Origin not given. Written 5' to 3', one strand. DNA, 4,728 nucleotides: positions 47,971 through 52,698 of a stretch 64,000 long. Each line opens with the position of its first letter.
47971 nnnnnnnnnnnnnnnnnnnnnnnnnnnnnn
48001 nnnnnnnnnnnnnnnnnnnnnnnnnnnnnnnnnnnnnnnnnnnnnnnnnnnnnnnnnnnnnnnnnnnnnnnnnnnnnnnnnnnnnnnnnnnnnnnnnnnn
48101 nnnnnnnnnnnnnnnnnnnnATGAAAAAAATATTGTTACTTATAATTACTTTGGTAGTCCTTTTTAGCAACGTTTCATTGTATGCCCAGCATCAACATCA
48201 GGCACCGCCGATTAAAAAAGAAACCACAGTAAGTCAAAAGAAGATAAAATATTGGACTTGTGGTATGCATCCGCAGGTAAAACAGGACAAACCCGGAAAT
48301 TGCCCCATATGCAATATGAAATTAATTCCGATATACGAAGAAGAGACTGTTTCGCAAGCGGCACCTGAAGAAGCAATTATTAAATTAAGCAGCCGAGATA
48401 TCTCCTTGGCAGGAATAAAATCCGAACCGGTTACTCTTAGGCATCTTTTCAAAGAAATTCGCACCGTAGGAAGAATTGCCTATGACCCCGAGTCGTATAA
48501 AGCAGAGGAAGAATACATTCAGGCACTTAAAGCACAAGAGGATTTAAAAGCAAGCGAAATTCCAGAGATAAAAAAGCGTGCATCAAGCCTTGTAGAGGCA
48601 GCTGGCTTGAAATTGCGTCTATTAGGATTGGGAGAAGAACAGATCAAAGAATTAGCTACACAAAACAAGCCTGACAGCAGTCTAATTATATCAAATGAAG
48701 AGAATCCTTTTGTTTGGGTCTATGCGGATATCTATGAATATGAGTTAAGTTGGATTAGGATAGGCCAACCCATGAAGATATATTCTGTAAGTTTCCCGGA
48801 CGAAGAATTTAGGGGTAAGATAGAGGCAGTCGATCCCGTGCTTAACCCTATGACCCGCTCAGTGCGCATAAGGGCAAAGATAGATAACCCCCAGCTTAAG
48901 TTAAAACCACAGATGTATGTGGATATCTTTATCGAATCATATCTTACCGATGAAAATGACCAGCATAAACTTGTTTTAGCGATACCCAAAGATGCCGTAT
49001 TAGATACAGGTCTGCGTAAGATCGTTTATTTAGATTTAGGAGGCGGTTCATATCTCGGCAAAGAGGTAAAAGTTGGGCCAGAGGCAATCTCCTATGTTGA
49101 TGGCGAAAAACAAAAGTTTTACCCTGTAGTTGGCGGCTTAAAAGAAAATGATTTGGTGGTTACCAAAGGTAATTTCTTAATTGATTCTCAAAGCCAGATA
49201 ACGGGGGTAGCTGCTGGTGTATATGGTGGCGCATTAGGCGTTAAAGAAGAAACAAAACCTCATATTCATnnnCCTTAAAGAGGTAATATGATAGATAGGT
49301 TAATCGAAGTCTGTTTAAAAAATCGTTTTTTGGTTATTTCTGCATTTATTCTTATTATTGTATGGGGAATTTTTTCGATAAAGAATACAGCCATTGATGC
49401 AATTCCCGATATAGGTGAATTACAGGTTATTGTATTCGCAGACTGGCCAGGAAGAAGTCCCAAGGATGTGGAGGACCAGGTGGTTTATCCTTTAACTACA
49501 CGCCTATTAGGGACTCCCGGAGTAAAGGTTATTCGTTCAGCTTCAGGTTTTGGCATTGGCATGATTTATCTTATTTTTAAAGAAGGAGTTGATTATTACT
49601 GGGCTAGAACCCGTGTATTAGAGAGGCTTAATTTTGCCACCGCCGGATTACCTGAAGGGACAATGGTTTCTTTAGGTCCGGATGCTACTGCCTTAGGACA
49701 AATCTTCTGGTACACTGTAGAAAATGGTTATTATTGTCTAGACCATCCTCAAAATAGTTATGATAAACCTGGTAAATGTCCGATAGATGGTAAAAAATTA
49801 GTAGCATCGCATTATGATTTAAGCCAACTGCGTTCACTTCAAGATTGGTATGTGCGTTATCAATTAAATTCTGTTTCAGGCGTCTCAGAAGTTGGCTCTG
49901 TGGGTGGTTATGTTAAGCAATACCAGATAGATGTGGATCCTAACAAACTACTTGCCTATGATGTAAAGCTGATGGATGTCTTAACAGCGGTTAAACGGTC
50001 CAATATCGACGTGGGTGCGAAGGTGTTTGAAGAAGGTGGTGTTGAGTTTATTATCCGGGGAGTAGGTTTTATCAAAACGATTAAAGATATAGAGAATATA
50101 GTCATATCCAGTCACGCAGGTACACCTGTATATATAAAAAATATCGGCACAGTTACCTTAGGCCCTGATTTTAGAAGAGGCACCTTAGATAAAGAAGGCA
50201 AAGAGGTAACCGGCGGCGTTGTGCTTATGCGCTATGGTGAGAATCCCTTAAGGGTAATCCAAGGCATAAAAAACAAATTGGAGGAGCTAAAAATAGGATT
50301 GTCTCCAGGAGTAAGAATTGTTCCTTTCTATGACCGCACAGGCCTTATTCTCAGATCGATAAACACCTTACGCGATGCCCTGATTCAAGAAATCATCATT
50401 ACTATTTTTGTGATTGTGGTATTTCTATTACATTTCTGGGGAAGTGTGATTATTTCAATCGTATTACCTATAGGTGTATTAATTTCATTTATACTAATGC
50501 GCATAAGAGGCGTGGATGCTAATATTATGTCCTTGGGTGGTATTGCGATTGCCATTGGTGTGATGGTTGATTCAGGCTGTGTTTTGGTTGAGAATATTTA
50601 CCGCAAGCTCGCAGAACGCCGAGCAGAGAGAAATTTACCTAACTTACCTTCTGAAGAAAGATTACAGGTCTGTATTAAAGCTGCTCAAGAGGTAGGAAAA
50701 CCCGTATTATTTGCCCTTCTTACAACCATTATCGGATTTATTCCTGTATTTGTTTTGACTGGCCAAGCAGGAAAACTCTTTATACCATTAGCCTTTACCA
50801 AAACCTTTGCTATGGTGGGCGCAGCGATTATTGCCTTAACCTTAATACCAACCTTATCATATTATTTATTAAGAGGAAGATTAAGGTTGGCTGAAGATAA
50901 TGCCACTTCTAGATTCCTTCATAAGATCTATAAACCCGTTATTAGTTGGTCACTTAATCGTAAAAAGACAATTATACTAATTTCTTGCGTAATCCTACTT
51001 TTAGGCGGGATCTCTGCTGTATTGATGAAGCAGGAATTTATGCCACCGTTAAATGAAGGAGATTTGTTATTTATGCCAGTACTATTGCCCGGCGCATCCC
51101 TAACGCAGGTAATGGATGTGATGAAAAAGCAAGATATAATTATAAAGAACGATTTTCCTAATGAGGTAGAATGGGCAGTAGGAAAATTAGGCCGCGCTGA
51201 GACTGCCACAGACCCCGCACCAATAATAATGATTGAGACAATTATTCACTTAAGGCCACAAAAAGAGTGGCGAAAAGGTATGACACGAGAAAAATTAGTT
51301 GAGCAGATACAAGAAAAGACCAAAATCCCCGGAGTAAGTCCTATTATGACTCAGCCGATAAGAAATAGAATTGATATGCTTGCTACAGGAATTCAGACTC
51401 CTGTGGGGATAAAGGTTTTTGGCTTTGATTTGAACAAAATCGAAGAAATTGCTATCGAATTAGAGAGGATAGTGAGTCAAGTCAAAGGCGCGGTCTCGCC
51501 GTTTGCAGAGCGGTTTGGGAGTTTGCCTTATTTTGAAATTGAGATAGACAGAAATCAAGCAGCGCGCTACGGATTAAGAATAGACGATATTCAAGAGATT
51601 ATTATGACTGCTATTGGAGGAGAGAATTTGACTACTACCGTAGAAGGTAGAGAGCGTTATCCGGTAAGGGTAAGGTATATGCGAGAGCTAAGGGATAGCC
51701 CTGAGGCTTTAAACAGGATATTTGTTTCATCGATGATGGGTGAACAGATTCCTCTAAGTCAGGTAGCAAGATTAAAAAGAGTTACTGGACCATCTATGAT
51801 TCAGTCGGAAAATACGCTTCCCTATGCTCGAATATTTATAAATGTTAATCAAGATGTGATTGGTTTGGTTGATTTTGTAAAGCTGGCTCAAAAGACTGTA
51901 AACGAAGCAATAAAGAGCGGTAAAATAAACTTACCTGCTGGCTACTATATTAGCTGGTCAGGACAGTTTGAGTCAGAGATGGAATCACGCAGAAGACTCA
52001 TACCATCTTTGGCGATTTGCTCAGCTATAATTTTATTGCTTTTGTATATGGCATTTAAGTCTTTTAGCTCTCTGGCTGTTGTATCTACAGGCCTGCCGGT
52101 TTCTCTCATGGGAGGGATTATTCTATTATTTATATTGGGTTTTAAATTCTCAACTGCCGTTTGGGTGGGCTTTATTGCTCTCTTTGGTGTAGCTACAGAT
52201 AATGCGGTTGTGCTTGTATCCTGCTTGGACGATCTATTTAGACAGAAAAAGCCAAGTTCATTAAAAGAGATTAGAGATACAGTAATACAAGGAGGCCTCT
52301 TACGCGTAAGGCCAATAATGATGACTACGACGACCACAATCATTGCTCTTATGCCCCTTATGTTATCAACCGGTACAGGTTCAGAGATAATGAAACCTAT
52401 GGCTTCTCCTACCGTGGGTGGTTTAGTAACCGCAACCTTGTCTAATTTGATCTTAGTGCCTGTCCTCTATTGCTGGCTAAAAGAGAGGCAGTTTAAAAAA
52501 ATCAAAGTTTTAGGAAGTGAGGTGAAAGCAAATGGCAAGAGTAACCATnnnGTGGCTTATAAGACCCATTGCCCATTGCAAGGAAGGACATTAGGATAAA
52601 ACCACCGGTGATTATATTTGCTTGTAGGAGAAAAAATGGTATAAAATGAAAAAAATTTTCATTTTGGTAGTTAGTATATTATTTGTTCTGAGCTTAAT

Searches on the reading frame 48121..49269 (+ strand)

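Call 10: search_protein_families(library=pfam, proteins=[window:48121-49269:+], max_evalue=0.001)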
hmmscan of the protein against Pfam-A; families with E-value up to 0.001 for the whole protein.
window:48121-49269:+ (383 aa): 3 families
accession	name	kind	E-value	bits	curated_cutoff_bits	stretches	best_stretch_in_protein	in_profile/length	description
PF16576.10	HlyD_D23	-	5.7e-32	111.2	30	2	198-267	145-214/214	Barrel-sandwich domain of CusB or HlyD membrane-fusion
PF19335.5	HMBD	-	2.9e-12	46.7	23.6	1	44-70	1-27/28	Heavy metal binding domain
PF13437.12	HlyD_3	-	2.4e-07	31.9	22.2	1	198-263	36-105/106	HlyD family secretion protein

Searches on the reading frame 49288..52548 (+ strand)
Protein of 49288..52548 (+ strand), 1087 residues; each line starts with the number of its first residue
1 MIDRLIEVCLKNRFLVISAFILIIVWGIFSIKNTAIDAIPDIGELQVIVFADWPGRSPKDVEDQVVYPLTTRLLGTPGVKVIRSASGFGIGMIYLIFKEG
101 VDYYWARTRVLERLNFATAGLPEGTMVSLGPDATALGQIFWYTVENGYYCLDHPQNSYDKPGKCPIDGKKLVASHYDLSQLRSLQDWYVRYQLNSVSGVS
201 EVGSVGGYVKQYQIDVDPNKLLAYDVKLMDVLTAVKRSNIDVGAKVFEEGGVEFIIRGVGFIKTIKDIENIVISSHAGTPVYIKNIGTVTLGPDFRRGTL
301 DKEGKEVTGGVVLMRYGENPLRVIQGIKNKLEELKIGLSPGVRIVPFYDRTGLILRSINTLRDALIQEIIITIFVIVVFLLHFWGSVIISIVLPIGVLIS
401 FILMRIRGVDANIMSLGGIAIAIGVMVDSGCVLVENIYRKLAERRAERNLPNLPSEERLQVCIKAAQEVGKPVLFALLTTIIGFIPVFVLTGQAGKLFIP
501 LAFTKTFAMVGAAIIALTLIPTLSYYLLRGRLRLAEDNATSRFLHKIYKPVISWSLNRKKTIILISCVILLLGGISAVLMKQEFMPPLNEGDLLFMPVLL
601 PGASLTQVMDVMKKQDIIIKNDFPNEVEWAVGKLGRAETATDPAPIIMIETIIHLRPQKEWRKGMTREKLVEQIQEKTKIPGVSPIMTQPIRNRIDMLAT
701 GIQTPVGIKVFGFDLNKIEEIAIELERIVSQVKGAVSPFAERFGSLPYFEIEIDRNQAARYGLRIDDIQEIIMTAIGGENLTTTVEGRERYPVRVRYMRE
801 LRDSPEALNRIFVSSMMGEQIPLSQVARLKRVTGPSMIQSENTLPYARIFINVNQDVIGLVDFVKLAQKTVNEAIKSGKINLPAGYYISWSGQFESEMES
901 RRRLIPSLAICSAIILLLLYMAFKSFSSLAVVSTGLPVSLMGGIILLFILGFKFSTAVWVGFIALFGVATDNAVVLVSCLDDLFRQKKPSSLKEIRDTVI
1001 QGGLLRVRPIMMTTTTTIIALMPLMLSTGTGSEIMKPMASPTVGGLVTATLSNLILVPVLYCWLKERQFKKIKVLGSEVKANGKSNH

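Call 11: search_protein_families(library=pfam, proteins=[window:49288-52548:+], max_evalue=0.001)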
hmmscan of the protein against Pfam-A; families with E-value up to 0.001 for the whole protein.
window:49288-52548:+ (1087 aa): 3 families
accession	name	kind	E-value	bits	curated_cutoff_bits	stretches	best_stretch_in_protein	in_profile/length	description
PF00873.25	ACR_tran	-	1.1e-225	752.2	28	1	6-1064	2-1020/1021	AcrB/AcrD/AcrF family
PF02355.23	SecD_SecF_C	-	2.2e-06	27.6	20.5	1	903-1066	32-188/189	Protein export membrane protein SecD/SecF, C-terminal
PF19335.5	HMBD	-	0.00051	20.4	23.6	0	148-172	2-26/28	Heavy metal binding domain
